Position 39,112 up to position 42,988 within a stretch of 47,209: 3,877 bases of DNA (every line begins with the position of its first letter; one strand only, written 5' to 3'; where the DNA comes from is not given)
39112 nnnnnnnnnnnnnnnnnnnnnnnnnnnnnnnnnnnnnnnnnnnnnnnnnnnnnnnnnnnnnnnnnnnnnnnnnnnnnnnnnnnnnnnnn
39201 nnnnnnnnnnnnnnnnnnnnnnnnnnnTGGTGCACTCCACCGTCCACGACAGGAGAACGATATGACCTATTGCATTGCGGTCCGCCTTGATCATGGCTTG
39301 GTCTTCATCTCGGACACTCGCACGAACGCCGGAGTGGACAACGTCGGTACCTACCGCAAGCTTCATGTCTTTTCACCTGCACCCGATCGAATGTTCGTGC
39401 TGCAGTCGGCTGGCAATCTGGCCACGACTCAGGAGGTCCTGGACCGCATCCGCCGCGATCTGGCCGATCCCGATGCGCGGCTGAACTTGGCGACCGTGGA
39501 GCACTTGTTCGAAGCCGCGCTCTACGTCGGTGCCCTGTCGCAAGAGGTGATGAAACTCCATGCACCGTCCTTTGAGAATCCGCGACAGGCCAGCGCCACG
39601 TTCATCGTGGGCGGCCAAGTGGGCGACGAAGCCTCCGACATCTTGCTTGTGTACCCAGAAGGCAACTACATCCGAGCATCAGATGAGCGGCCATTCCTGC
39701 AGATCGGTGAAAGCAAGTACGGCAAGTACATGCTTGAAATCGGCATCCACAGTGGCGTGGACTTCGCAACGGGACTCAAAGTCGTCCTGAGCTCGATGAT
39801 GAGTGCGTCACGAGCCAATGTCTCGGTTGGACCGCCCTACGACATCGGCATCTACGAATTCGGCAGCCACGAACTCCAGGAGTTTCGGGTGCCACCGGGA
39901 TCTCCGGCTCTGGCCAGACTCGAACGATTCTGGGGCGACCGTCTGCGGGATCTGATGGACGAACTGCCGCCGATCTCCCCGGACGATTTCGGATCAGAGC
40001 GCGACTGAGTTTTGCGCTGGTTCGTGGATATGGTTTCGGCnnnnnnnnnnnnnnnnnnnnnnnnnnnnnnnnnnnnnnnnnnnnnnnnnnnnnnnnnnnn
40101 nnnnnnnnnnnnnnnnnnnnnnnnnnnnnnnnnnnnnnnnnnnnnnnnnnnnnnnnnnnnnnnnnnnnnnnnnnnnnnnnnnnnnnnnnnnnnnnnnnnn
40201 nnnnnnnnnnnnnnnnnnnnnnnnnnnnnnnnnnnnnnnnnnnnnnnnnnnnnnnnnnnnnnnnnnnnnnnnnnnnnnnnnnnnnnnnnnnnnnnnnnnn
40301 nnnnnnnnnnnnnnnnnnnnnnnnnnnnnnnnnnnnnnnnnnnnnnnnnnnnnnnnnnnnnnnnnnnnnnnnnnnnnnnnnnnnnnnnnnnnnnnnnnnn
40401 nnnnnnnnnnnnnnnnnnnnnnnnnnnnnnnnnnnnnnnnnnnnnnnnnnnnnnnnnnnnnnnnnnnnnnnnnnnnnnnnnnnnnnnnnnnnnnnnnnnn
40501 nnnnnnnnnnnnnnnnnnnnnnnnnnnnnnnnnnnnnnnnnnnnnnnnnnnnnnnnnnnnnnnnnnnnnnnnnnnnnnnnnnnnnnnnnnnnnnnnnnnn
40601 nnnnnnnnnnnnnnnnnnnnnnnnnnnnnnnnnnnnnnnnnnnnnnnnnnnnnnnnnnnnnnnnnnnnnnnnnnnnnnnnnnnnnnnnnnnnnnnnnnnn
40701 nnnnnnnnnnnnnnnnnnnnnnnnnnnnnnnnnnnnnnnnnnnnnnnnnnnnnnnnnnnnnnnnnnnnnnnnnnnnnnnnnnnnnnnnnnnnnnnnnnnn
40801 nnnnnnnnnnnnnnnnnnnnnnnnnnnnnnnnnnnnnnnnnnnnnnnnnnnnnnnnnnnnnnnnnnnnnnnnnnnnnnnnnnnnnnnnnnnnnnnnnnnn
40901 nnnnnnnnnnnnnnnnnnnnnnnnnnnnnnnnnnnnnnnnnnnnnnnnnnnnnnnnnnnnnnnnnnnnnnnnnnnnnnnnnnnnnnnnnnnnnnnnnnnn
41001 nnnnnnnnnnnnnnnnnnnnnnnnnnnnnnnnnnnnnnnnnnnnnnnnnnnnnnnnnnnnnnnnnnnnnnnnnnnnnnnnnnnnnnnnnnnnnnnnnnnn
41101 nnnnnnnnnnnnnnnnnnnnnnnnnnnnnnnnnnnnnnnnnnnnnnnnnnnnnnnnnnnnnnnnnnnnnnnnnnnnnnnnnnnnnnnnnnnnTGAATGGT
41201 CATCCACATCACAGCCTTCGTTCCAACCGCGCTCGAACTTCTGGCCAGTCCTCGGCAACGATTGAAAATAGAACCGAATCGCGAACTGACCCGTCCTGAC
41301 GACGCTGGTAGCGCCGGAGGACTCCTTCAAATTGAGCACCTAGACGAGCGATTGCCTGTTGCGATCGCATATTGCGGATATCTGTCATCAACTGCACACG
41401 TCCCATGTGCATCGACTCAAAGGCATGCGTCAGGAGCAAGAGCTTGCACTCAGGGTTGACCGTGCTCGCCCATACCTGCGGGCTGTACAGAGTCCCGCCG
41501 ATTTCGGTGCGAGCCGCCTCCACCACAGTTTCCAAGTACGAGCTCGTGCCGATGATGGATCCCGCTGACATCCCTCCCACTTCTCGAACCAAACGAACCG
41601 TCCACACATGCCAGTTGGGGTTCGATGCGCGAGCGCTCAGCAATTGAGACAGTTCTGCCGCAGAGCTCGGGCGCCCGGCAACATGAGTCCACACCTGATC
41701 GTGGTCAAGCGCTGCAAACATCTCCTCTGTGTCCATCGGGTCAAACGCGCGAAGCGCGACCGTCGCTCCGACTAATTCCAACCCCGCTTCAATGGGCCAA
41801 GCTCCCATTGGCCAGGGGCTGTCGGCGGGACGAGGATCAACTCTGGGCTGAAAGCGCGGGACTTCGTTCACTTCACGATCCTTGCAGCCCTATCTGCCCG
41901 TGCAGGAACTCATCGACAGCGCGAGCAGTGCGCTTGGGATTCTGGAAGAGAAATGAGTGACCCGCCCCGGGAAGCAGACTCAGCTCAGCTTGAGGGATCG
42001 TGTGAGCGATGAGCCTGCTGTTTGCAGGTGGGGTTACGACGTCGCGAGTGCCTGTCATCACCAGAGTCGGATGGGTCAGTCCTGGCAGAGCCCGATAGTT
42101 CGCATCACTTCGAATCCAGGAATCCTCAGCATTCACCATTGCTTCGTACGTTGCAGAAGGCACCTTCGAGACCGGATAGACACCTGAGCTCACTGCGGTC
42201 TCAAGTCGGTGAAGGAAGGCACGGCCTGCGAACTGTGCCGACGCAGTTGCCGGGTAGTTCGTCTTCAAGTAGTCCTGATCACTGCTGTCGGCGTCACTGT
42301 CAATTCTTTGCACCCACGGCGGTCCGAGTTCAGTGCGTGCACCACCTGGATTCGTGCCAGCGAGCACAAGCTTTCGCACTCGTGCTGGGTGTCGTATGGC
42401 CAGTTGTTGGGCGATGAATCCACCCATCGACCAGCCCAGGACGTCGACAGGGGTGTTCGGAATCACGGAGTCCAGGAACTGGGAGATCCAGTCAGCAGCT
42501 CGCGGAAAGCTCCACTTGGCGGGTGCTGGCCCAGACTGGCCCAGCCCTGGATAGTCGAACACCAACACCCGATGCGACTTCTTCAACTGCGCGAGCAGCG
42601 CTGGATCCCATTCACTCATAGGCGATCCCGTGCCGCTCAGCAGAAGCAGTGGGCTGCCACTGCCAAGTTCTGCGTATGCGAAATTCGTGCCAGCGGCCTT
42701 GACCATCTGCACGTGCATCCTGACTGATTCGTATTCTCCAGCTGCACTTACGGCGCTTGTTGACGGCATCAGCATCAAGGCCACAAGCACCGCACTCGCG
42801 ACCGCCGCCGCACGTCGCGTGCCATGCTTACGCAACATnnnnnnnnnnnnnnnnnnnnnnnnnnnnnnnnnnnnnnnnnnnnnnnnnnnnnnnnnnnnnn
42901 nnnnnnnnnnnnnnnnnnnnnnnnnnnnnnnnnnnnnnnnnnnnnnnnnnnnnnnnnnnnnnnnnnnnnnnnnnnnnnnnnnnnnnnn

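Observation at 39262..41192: Orphan Anbu-type proteasome homologue without its canonical operon partners, paired instead with an SQR-like flavoprotein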

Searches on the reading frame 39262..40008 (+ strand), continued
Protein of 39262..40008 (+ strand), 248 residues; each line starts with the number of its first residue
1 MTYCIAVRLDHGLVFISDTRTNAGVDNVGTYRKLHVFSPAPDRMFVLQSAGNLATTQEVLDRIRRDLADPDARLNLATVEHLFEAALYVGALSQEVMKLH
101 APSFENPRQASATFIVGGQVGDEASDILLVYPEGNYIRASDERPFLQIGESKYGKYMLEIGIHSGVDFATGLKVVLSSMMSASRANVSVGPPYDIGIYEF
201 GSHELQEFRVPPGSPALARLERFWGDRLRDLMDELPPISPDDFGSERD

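Call 47: find_encoding_contigs(protein=P0064, flank=6000, max_places=1)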
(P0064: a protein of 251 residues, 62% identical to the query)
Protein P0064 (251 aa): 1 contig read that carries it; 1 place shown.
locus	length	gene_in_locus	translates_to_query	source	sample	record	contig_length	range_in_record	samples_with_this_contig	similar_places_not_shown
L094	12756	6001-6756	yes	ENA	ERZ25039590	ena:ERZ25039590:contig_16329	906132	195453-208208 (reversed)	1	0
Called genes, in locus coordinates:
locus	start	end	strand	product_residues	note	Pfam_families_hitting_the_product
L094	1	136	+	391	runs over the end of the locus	PF02771:Acyl-CoA_dh_N, PF02770:Acyl-CoA_dh_M, PF00441:Acyl-CoA_dh_1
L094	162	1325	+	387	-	PF02771:Acyl-CoA_dh_N, PF02770:Acyl-CoA_dh_M, PF00441:Acyl-CoA_dh_1, PF08028:Acyl-CoA_dh_2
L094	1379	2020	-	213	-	PF01863:YgjP-like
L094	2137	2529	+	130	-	PF18936:DUF5684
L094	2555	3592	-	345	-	PF00296:Bac_luciferase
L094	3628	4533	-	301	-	PF00296:Bac_luciferase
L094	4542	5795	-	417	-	PF00067:p450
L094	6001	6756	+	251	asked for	-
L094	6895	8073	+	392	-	PF02771:Acyl-CoA_dh_N, PF02770:Acyl-CoA_dh_M, PF00441:Acyl-CoA_dh_1, PF08028:Acyl-CoA_dh_2 (weak)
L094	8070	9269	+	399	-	PF13452:FAS1_DH_region, PF12172:zf-ChsH2, PF01796:OB_ChsH2_C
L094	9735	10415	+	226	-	PF00441:Acyl-CoA_dh_1, PF08028:Acyl-CoA_dh_2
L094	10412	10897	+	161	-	-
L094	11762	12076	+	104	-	PF22691:Thiolase_C_1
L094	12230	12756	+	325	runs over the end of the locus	PF20434:BD-FAE, PF07859:Abhydrolase_3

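Call 48: find_encoding_contigs(protein=P0105, flank=6000, max_places=2)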
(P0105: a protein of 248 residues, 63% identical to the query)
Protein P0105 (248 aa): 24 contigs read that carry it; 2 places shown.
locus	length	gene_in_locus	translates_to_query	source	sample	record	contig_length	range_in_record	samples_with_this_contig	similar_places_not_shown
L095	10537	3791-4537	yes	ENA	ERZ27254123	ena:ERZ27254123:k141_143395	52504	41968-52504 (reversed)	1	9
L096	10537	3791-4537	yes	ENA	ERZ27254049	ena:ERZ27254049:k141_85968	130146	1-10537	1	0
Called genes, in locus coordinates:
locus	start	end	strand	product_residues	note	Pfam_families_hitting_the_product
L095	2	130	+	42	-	?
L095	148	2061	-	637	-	PF00670:AdoHcyase_NAD (faint), PF02254:TrkA_N, PF13241:NAD_binding_7 (faint), PF21799:MurD-like_N (faint), PF02080:TrkA_C (faint), PF07885:Ion_trans_2, PF02254:TrkA_N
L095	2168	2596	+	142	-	PF19850:DUF6325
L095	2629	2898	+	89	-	PF09851:SHOCT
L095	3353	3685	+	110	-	PF00574:CLP_protease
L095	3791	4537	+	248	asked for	-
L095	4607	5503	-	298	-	PF06737:Transglycosylas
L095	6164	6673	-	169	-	PF13441:Gly-zipper_YMGG (weak), PF06897:DUF1269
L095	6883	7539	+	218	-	PF19827:DUF6308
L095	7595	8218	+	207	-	PF01895:PhoU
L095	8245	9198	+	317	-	PF12146:Hydrolase_4, PF00561:Abhydrolase_1, PF00975:Thioesterase, PF06821:Ser_hydrolase (weak), PF12697:Abhydrolase_6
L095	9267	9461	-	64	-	-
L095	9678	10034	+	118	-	-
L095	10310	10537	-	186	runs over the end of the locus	-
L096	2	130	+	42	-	?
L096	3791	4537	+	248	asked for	-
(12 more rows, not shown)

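Call 49: find_encoding_contigs(protein=P0045, flank=6000, max_places=1)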
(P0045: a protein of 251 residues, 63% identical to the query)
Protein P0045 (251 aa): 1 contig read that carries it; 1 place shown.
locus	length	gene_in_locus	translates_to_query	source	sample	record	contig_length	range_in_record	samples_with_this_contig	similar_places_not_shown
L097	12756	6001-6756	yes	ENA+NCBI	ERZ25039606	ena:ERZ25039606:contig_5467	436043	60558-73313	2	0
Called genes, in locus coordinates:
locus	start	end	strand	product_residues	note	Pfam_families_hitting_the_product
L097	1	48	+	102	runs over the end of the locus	PF00196:GerE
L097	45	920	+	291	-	-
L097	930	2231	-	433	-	PF01594:AI-2E_transport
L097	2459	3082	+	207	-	PF03692:CxxCxxCC (weak)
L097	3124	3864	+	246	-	PF01209:Ubie_methyltran, PF13847:Methyltransf_31, PF08241:Methyltransf_11, PF08242:Methyltransf_12 (weak), PF13649:Methyltransf_25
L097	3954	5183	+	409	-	PF00990:GGDEF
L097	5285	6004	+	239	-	PF12900:Pyridox_ox_2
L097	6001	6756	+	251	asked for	-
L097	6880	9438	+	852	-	PF13191:AAA_16, PF13401:AAA_22, PF00196:GerE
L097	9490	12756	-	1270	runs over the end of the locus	PF03704:BTAD, PF13191:AAA_16, PF13401:AAA_22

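Call 68: predict_structure(alignment_id=A1)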
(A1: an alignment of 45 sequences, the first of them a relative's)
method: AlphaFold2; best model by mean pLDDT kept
length: 248 residues; sequences in the alignment: 45
mean_pLDDT: 88.7   pTM: 0.86
mean pLDDT of the five models: 88.7, 88.5, 87.2, 86.4, 85.5
residues with pLDDT >= 90: 150; 70-90: 77; 50-70: 14; < 50: 7
segments of 3 or more residues with pLDDT < 50: 24-27
pLDDT, mean of each block of 10 residues (from residue 1): 88 92 50 90 95 90 95 93 97 95 89 95 97 92 88 77 89 92 82 94 95 92 90 87 69
secondary structure, 60 per line:
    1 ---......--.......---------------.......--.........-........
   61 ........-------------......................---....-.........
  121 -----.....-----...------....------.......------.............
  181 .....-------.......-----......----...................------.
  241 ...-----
elements in order: E4-9 E12-18 E34-40 E43-51 H53-68 H82-103 H107-110 E112-120 E126-130 E136-138 E145-148 H155-161 H168-185 E193-199 E205-210 H215-233 H240-243

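Call 71: fold_search(model_id=the predicted structure, library=pdb)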
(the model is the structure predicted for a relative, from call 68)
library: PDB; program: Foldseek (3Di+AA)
matches with E <= 10: 1396; with E <= 0.001: 1172
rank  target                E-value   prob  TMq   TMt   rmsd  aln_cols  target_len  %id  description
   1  5nyw_C                1.8e-24  1.00  0.88  0.92   2.2       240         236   38  Anbu (ancestral beta-subunit) from Yersinia bercovieri (released 2017-05-24)
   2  5nyw_J                2.0e-24  1.00  0.87  0.91   2.3       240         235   38  Anbu (ancestral beta-subunit) from Yersinia bercovieri (released 2017-05-24)
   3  5nyw_Q                2.6e-24  1.00  0.87  0.91   2.3       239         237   38  Anbu (ancestral beta-subunit) from Yersinia bercovieri (released 2017-05-24)
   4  5nyw_H                2.6e-24  1.00  0.87  0.92   2.2       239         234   38  Anbu (ancestral beta-subunit) from Yersinia bercovieri (released 2017-05-24)
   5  5nyw_E                7.0e-24  1.00  0.87  0.92   2.1       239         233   38  Anbu (ancestral beta-subunit) from Yersinia bercovieri (released 2017-05-24)
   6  5nyw_R                7.5e-24  1.00  0.87  0.91   2.2       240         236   38  Anbu (ancestral beta-subunit) from Yersinia bercovieri (released 2017-05-24)
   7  5nyw_B                8.4e-24  1.00  0.87  0.93   1.9       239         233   38  Anbu (ancestral beta-subunit) from Yersinia bercovieri (released 2017-05-24)
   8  5nyw_D                8.4e-24  1.00  0.87  0.92   2.2       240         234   38  Anbu (ancestral beta-subunit) from Yersinia bercovieri (released 2017-05-24)
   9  5nyw_L                9.4e-24  1.00  0.88  0.91   2.1       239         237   38  Anbu (ancestral beta-subunit) from Yersinia bercovieri (released 2017-05-24)
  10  5nyw_1                1.0e-23  1.00  0.87  0.93   2.1       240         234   38  Anbu (ancestral beta-subunit) from Yersinia bercovieri (released 2017-05-24)
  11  5nyw_I                1.4e-23  1.00  0.86  0.91   2.2       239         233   38  Anbu (ancestral beta-subunit) from Yersinia bercovieri (released 2017-05-24)
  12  5nyw_N                1.5e-23  1.00  0.84  0.92   2.2       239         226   36  Anbu (ancestral beta-subunit) from Yersinia bercovieri (released 2017-05-24)
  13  5nyw_A                1.7e-23  1.00  0.83  0.92   2.1       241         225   36  Anbu (ancestral beta-subunit) from Yersinia bercovieri (released 2017-05-24)
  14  5nyw_O                2.0e-23  1.00  0.83  0.91   2.1       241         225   36  Anbu (ancestral beta-subunit) from Yersinia bercovieri (released 2017-05-24)
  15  5loy_A                4.3e-23  1.00  0.84  0.91   2.4       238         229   42  Helical Assembly of a Designed Anbu Protein (released 2017-06-07)
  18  5nyj_A                2.7e-22  1.00  0.85  0.90   2.4       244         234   39  Anbu from Hyphomicrobium sp. strain MC1 - SG: C2 (released 2017-05-24)
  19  5lox_1                3.7e-22  1.00  0.88  0.90   2.3       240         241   35  Helical Assembly of the Anbu Complex from Pseudomonas aeruginosa (released 2017-06-07)
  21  5nyw_2                4.9e-22  1.00  0.81  0.91   2.3       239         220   35  Anbu (ancestral beta-subunit) from Yersinia bercovieri (released 2017-05-24)
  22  5nyj_I                4.9e-22  1.00  0.86  0.92   2.3       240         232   39  Anbu from Hyphomicrobium sp. strain MC1 - SG: C2 (released 2017-05-24)
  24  5nyj_J                9.9e-22  1.00  0.86  0.92   2.1       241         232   38  Anbu from Hyphomicrobium sp. strain MC1 - SG: C2 (released 2017-05-24)
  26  5nyj_C                4.0e-21  1.00  0.87  0.92   2.0       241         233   38  Anbu from Hyphomicrobium sp. strain MC1 - SG: C2 (released 2017-05-24)
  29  5nyf                  1.6e-16  1.00  0.76  0.91   2.0       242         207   31  Selenomethionine labelled Anbu (Gly-1) mutant from Hyphomicrobium sp. strain MC1 (released 2017-05-24)
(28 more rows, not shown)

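Call 72: search_protein_representatives(protein=window:39262-40008:+)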
Query: 248 residues. Proteins with E-value up to 0.001 (for the whole library): 2226; up to 1e-10: 1204; up to 1e-30: 118. The best 150 are listed.
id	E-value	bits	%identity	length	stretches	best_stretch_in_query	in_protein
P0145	2.7e-82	292.4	58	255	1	1-242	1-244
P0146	1.5e-70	253.9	66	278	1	1-189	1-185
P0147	1.5e-64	234.3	62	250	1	8-196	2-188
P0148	6.2e-63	229.0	48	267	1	1-238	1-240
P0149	1.5e-60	221.2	47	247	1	1-238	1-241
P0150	4.7e-56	206.4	47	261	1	1-238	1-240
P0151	2.6e-52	194.2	56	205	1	44-244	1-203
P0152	8.0e-52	192.6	45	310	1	1-239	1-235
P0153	2.0e-51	191.3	56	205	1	1-175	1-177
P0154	1.3e-50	188.6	43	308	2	69-238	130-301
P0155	2.4e-50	187.7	51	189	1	1-180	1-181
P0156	4.5e-50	186.9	43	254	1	1-237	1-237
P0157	8.2e-50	186.0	64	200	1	1-154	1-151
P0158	8.7e-50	185.9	60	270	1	38-193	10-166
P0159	3.2e-49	184.1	64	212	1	1-140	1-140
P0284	9.5e-29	117.0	70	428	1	121-203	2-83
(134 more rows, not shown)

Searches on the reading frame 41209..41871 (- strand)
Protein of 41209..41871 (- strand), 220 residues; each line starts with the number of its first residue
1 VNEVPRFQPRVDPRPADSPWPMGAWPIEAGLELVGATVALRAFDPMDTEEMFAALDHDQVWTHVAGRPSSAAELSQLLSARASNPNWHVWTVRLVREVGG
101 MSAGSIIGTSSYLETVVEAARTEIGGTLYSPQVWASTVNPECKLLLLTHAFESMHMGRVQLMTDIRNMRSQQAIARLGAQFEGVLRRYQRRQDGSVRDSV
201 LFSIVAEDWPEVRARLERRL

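Call 3: search_protein_families(library=pfam, proteins=[window:41209-41871:-], max_evalue=0.01)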
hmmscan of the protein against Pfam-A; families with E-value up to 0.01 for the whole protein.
window:41209-41871:- (220 aa): 1 family
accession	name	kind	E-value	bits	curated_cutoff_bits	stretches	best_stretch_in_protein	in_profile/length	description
PF13302.13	Acetyltransf_3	-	6.9e-13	49.9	25.4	1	39-180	3-138/138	Acetyltransferase (GNAT) domain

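Call 4: search_protein_families(library=ncbifam, proteins=[window:41209-41871:-], max_evalue=0.01)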
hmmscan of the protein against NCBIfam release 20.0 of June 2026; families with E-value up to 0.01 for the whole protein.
window:41209-41871:- (220 aa): 1 family
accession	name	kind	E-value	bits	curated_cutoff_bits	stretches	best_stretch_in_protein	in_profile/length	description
NF040702.1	ileS_w_GNAT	exception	2.3e-07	28.9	1999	1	103-183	343-421/1100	isoleucine--tRNA ligase, N-acetyltransferase domain-containing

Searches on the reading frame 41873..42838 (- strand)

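Call 3: search_protein_families(library=pfam, proteins=[window:41873-42838:-], max_evalue=0.01)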
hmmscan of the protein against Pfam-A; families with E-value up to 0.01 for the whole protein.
window:41873-42838:- (321 aa): 7 families
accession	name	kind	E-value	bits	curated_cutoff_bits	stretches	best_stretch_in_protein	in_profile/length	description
PF00561.26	Abhydrolase_1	-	1.4e-26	94.1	25.8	1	63-301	2-245/245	alpha/beta hydrolase fold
PF12697.13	Abhydrolase_6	-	1.3e-24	88.5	26.3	1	64-307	1-217/217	Alpha/beta hydrolase family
PF12146.15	Hydrolase_4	-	2.4e-16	60.2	27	1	86-298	29-236/239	Serine aminopeptidase, S33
PF08386.16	Abhydrolase_4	-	2.4e-06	28.1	21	1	255-312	34-91/103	TAP-like protein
PF00975.26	Thioesterase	-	1.6e-05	25.7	26.4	1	84-149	22-86/226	Thioesterase domain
PF20408.4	Abhydrolase_11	-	0.0001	22.6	27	0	64-150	5-97/193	Alpha/beta hydrolase domain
PF00326.27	Peptidase_S9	-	0.0026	17.7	22.6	0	247-313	137-207/213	Prolyl oligopeptidase family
